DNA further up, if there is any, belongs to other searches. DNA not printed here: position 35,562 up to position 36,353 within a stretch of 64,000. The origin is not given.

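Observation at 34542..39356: T9SS-secreted S8 subtilase is followed by three tandem PrcB-like lipoprotein genes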

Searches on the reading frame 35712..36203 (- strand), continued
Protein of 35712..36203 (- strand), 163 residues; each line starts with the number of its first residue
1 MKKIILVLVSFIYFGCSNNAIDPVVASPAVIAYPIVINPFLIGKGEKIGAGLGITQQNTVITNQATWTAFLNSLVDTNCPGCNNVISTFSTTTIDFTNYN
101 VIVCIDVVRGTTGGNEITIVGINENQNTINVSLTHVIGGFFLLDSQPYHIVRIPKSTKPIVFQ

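Call 32: search_protein_families(library=pfam, proteins=[L007:724-3810:+, L001:175-3255:+, L011:3093-5990:+], max_evalue=0.01)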
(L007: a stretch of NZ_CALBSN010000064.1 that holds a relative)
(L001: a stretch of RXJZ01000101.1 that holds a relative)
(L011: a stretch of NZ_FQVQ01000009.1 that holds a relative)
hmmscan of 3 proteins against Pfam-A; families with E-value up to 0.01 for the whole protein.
L007:724-3810:+ (1028 aa): 2 families
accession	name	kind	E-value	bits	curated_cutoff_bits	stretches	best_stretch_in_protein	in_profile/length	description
PF00082.27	Peptidase_S8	-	5.3e-48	164.2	21.8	1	245-521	1-288/288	Subtilase family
PF18962.6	Por_Secre_tail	-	0.00076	20.2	27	1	952-1017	3-66/75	Secretion system C-terminal sorting domain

L001:175-3255:+ (1026 aa): 3 families
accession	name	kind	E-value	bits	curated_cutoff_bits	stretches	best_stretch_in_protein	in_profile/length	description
PF00082.27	Peptidase_S8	-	1.5e-45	156.1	21.8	1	245-516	1-288/288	Subtilase family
PF18962.6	Por_Secre_tail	-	2.3e-05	25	27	1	948-1015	1-66/75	Secretion system C-terminal sorting domain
PF19081.6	Ig_7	-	0.00081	20.1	27.3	1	877-942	15-84/84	Ig-like domain CHU_C associated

L011:3093-5990:+ (965 aa): 2 families
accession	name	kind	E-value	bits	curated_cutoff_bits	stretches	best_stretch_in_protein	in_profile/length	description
PF00082.27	Peptidase_S8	-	1.3e-34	120.3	21.8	1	160-454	4-288/288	Subtilase family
PF18962.6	Por_Secre_tail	-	0.0039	17.9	27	1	889-953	3-65/75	Secretion system C-terminal sorting domain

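Call 35: search_protein_families(library=ncbifam, proteins=[L044:6511-7572:+, L010:5923-6456:+, L021:3783-4274:+, L007:3822-4400:+], max_evalue=0.01)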
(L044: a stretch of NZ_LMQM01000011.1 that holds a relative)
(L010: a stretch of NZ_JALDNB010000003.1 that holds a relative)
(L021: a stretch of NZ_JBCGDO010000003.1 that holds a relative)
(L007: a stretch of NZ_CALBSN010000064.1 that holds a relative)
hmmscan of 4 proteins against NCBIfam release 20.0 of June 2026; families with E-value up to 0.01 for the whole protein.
L044:6511-7572:+ (353 aa): 0 families

L010:5923-6456:+ (177 aa): 2 families
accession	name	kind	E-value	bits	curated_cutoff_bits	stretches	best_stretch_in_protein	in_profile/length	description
NF033596.1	denti_PrcB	equivalog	1.7e-05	24.7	125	1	69-167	73-166/176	dentilisin complex subunit PrcB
NF052634.1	Riean_0653_fam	subfamily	0.0024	18.8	57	0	27-61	1-33/176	Riean_0653 family protein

L021:3783-4274:+ (163 aa): 1 family
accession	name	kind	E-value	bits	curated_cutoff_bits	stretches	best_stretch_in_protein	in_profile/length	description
NF033596.1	denti_PrcB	equivalog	0.00044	20.1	125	1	51-158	66-171/176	dentilisin complex subunit PrcB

L007:3822-4400:+ (192 aa): 0 families

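Call 36: search_solved_structures(query=L044:6511-7572:+, max_evalue=1)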
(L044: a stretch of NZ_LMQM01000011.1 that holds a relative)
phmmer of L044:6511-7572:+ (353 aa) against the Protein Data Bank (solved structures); distinct sequences matched with E-value up to 1: 0.

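Call 42: search_protein_representatives(alignment_id=A1)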
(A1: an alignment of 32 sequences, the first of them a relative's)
Query: 32 sequences, 150 profile positions. Proteins with E-value up to 0.001 (for the whole library): 3810; up to 1e-10: 1294; up to 1e-30: 231. The best 150 are listed.
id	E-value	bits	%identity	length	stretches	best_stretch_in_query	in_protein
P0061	2.1e-95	332.7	-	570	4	4-149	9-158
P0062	8.2e-81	285.3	-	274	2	4-149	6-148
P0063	1.5e-77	274.7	-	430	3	3-150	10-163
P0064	6.5e-66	237.0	-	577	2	32-149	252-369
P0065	4.1e-61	221.4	-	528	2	28-149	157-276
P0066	1.3e-59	216.5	-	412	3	7-150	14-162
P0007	1.0e-56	207.2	-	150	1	1-150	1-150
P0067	9.4e-55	200.8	-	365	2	25-150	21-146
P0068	6.7e-53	194.7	-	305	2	10-150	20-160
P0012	1.1e-52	194.1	-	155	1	1-149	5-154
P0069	1.5e-52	193.6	-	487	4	26-149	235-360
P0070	2.4e-52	193.0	-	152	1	1-149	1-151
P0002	1.6e-50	187.0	-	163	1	1-150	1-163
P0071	1.9e-50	186.8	-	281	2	2-148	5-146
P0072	9.3e-50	184.5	-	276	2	30-150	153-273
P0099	8.6e-41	155.4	-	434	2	25-150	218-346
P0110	7.5e-40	152.4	-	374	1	32-149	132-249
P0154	9.3e-37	142.3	-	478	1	17-150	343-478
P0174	6.0e-36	139.7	-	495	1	27-149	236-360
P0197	2.5e-34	134.5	-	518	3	32-149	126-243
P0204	8.9e-34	132.7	-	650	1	32-149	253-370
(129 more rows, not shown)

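Call 43: search_protein_families(library=pfam, proteins=[P0061, P0064, P0065, P0069, P0099, P0110, P0154, P0174, P0204, P0197], max_evalue=0.001)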
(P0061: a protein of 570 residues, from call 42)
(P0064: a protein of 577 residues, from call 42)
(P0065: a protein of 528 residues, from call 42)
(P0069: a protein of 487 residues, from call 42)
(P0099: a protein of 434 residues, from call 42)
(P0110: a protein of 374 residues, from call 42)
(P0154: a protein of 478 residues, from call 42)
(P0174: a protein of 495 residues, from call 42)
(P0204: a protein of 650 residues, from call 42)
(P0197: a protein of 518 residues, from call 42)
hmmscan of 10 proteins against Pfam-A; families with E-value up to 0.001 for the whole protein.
P0061 (570 aa): 1 family
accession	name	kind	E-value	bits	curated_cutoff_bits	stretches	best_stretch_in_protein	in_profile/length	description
PF14343.11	PrcB_C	-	5.7e-25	87.7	24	3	366-420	1-56/56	PrcB C-terminal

P0064 (577 aa): 1 family
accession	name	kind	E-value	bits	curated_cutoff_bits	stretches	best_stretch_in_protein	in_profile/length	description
PF14343.11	PrcB_C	-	1.4e-06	28.8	24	1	318-361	12-56/56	PrcB C-terminal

P0065 (528 aa): 1 family
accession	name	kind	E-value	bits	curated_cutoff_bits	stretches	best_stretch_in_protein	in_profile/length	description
PF14343.11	PrcB_C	-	2.5e-11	44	24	1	218-268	6-56/56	PrcB C-terminal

P0069 (487 aa): 5 families
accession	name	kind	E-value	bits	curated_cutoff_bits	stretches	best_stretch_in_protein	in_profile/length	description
PF19077.6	Big_13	-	1.9e-32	112.2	27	2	40-135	3-101/102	Bacterial Ig-like domain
PF16640.11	Big_3_5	-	5.1e-05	24.2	35.5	0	96-135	48-86/88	Bacterial Ig-like domain (group 3)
PF14343.11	PrcB_C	-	0.00025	21.6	24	0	426-477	3-55/56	PrcB C-terminal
PF13752.12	DUF4165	-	0.00029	21.3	25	0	98-137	82-121/121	Domain of unknown function (DUF4165)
PF07654.21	C1-set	-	0.00039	21.1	21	0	80-116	28-63/86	Immunoglobulin C1-set domain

P0099 (434 aa): 1 family
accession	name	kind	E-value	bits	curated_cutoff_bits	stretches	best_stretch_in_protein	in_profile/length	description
PF14343.11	PrcB_C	-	1.3e-06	29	24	1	283-337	2-56/56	PrcB C-terminal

P0110 (374 aa): 1 family
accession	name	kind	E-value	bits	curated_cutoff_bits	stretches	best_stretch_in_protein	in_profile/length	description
PF14343.11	PrcB_C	-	7.4e-06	26.5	24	1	188-241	2-56/56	PrcB C-terminal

P0154 (478 aa): 1 family
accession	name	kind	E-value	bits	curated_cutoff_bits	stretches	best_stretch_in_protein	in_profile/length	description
PF14343.11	PrcB_C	-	2e-07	31.6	24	1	416-469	3-56/56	PrcB C-terminal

P0174 (495 aa): 1 family
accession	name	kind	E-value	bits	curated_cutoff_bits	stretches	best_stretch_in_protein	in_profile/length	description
PF18962.6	Por_Secre_tail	-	3.6e-10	40.4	27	1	85-156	2-73/75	Secretion system C-terminal sorting domain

P0204 (650 aa): 2 families
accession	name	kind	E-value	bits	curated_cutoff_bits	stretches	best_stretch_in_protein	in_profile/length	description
PF18962.6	Por_Secre_tail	-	4.7e-06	27.2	27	1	86-156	2-72/75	Secretion system C-terminal sorting domain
PF14343.11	PrcB_C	-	0.0007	20.2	24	0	310-362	3-56/56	PrcB C-terminal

P0197 (518 aa): 0 families

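Call 46: find_encoding_contigs(protein=window:35712-36203:-, flank=8000, max_places=3)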
Protein window:35712-36203:- (163 aa): no gene with exactly this product is on record in the collection.

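Call 71: search_protein_families(library=ncbifam, alignment_id=A1, max_evalue=0.01)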
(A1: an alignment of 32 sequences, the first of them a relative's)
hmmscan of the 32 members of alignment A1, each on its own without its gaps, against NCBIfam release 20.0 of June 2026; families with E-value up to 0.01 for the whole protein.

A. member 1, P0001 (163 aa): 0 families

B. families by the number of members that match (of 32 scanned): 8 families
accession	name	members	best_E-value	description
NF033596.1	denti_PrcB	21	9.9e-11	dentilisin complex subunit PrcB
NF041479.2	spor_membprot_YtrI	3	0.0013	sporulation membrane protein YtrI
NF045963.1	MAG3240_fam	1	0.0011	MAG3240 family lipoprotein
TIGR03519.1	T9SS_PorP_fam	1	0.0013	PorP/SprF family type IX secretion system membrane protein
NF003546.0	PRK05205.1-2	1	0.0042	bifunctional pyr operon transcriptional regulator/uracil phosphoribosyltransferase PyrR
TIGR03937.1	PgaC_IcaA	1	0.0045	poly-beta-1,6-N-acetyl-D-glucosamine synthase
NF040528.1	SP_0198_lipo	1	0.0054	SP_0198 family lipoprotein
NF052634.1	Riean_0653_fam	1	0.0065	Riean_0653 family protein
